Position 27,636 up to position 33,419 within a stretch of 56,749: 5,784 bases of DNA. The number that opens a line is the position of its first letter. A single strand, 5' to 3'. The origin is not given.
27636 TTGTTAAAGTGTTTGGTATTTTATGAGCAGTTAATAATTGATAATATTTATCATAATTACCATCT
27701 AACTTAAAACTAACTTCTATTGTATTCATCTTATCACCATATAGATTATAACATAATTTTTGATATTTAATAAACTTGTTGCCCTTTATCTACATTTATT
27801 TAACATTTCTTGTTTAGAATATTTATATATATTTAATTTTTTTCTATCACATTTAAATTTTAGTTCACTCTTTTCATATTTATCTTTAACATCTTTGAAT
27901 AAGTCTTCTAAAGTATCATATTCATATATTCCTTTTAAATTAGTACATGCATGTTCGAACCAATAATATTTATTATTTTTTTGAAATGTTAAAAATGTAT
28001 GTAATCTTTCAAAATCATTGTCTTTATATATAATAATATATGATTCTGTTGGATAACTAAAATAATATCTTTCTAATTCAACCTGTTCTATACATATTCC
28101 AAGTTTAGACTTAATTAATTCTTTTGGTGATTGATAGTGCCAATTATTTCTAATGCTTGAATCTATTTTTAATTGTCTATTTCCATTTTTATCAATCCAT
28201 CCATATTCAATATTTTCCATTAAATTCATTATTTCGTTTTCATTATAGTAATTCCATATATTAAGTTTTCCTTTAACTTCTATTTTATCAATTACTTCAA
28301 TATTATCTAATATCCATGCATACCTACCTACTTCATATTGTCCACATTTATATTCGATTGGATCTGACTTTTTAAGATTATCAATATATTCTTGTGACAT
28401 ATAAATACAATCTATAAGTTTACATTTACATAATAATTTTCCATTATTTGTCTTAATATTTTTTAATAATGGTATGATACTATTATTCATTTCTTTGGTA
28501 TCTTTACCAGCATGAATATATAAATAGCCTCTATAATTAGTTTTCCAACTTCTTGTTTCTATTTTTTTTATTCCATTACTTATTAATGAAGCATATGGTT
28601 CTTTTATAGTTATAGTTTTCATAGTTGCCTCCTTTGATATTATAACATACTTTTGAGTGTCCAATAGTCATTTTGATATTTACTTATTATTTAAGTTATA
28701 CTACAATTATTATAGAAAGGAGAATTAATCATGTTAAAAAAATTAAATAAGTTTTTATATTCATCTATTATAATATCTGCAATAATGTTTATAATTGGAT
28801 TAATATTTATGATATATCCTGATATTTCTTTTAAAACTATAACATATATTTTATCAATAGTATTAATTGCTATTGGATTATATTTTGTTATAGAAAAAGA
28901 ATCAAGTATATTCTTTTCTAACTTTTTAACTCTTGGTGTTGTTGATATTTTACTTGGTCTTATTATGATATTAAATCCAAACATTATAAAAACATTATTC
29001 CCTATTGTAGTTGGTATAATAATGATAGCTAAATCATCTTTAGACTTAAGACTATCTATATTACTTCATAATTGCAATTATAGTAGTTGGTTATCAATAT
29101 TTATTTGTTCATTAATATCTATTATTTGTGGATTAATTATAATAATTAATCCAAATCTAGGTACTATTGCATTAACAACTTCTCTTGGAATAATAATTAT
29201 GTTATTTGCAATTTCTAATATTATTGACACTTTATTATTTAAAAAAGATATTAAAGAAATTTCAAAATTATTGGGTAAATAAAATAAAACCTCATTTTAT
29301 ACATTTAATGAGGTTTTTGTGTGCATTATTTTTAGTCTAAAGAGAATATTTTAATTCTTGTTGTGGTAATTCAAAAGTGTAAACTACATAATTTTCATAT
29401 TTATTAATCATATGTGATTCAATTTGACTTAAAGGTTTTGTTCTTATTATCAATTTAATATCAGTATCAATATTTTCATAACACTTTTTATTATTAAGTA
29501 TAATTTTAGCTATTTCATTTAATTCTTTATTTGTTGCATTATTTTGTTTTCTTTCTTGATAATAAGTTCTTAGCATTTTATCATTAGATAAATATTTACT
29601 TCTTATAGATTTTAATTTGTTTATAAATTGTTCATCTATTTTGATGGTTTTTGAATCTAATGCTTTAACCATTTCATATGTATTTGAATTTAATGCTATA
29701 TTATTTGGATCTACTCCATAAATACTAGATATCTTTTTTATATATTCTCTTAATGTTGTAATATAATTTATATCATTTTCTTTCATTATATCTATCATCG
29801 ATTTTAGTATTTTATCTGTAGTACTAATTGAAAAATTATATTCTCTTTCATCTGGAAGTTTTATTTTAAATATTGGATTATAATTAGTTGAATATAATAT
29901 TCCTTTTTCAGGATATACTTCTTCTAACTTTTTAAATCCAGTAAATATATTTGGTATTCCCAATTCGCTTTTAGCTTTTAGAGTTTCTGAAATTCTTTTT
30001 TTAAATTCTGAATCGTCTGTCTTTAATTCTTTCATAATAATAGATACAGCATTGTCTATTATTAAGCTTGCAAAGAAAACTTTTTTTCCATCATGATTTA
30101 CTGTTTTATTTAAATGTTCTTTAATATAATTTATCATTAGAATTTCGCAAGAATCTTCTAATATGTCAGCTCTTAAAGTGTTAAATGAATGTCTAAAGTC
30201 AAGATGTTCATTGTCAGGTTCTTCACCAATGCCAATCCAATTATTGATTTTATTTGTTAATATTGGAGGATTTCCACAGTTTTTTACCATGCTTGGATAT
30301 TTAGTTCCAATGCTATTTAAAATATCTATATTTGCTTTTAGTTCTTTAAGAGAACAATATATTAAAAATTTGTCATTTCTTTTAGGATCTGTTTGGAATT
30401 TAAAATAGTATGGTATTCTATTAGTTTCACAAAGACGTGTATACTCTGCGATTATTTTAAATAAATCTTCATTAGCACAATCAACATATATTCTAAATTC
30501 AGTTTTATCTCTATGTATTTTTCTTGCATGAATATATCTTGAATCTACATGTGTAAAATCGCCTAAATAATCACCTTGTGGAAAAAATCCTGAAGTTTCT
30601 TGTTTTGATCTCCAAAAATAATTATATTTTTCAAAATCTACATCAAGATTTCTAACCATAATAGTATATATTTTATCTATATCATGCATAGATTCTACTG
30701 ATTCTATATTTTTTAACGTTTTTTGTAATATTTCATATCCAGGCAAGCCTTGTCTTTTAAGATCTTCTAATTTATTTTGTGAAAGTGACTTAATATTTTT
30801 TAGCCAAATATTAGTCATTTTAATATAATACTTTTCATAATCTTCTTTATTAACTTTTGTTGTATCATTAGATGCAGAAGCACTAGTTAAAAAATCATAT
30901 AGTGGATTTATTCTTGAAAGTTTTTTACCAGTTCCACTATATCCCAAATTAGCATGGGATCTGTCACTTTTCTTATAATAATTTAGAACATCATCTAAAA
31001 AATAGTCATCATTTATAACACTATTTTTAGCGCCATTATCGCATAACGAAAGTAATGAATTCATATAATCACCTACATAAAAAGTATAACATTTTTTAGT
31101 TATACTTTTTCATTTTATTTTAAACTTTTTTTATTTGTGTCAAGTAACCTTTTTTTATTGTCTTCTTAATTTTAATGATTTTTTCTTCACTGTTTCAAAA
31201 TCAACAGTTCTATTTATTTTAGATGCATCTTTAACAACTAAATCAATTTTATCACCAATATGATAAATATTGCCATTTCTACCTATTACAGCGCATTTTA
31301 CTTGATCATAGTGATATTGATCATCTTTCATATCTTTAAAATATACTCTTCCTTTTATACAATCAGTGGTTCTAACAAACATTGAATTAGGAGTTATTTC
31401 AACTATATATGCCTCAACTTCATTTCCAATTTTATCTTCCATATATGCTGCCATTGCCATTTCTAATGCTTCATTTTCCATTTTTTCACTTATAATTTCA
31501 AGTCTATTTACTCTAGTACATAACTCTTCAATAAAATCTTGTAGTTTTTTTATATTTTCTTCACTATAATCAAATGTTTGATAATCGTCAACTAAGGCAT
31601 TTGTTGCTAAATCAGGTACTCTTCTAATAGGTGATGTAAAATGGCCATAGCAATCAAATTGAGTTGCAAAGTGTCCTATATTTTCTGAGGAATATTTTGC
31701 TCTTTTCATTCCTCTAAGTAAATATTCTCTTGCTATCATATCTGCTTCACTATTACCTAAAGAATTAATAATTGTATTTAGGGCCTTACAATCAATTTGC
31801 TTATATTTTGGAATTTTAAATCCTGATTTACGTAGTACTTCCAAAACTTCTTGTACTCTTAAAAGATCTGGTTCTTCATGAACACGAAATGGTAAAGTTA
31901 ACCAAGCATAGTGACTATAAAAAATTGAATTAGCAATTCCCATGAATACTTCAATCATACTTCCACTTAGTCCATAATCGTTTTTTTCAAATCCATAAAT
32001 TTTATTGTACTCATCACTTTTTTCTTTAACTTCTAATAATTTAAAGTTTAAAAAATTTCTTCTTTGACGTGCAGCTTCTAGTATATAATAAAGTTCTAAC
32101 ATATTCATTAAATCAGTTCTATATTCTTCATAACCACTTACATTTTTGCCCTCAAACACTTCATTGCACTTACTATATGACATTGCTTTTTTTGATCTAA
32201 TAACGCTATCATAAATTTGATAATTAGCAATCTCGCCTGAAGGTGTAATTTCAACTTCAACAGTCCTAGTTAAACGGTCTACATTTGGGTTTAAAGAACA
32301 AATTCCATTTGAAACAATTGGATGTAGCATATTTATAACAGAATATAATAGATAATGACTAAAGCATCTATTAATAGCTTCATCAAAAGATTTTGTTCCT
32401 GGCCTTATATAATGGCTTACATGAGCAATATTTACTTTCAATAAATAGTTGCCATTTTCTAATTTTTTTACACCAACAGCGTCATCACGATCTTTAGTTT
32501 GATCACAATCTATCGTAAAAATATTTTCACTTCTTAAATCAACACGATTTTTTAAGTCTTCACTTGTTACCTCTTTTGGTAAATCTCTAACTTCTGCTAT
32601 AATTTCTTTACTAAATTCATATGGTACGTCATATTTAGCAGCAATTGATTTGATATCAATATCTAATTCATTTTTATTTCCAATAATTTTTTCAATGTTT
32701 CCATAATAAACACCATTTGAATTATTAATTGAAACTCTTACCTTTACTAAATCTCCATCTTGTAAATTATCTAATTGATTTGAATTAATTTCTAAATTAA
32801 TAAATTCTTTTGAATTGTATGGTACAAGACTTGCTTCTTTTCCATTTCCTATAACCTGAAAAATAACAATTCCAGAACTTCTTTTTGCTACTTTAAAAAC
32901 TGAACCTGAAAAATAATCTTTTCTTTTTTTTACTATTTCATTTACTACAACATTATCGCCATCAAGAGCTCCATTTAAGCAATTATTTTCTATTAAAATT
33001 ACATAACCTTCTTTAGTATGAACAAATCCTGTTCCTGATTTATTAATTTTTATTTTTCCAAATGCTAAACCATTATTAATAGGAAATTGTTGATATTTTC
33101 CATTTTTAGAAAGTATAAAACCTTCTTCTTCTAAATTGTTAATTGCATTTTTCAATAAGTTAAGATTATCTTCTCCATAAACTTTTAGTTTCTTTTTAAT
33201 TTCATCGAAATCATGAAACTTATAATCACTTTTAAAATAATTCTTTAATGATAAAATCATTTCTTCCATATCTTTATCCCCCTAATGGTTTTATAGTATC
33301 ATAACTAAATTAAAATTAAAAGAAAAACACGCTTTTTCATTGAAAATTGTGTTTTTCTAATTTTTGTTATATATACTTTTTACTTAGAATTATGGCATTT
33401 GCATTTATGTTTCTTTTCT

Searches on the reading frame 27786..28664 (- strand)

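Call 19: search_protein_families(library=pfam, proteins=[window:27786-28664:-], max_evalue=0.001)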
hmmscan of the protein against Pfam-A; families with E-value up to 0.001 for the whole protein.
window:27786-28664:- (292 aa): 1 family
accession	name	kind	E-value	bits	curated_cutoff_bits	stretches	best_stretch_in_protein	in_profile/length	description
PF04266.20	ASCH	-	3.7e-07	31.2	21.2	1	18-92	1-57/103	ASCH domain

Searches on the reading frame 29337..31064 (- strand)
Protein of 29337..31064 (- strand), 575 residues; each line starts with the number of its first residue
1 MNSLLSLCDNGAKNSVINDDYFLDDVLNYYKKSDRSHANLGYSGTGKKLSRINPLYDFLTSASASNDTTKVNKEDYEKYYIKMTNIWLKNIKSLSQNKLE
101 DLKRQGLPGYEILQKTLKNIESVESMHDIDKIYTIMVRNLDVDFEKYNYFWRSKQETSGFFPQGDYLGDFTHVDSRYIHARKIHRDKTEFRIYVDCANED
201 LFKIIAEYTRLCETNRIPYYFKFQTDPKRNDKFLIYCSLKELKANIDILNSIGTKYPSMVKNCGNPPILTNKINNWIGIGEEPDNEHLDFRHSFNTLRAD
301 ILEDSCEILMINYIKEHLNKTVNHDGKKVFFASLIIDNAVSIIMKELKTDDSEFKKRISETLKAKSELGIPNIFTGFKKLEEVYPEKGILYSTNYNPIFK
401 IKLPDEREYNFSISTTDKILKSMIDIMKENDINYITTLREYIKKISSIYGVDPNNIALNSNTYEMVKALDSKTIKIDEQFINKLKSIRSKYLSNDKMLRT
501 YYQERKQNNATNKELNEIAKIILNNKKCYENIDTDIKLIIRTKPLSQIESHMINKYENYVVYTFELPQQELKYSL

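Call 19: search_protein_families(library=pfam, proteins=[window:29337-31064:-], max_evalue=0.001)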
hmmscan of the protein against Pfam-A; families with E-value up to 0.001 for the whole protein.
window:29337-31064:- (575 aa): 1 family
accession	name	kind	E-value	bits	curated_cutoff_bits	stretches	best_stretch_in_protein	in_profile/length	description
PF17914.6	HopA1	-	1.7e-05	25.2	22.7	1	183-302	19-138/170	HopA1 effector protein family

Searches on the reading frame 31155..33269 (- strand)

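Call 19: search_protein_families(library=pfam, proteins=[window:31155-33269:-], max_evalue=0.001)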
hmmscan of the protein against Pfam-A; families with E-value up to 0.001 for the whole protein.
window:31155-33269:- (704 aa): 4 families
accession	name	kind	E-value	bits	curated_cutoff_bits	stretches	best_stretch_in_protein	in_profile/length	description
PF00773.25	RNB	-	3.7e-76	256.9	29.3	1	242-561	1-321/326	RNB domain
PF17876.7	CSD2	-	1.5e-12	47.8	26.2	1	152-220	6-74/74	Cold shock domain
PF08206.17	OB_RNB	-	8.9e-07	29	24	1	71-113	1-44/58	Ribonuclease B OB domain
PF22896.3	OB_RNR_1st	-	3.4e-05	24.4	28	1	43-117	21-95/99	Ribonuclease R, OB first domain, N-terminal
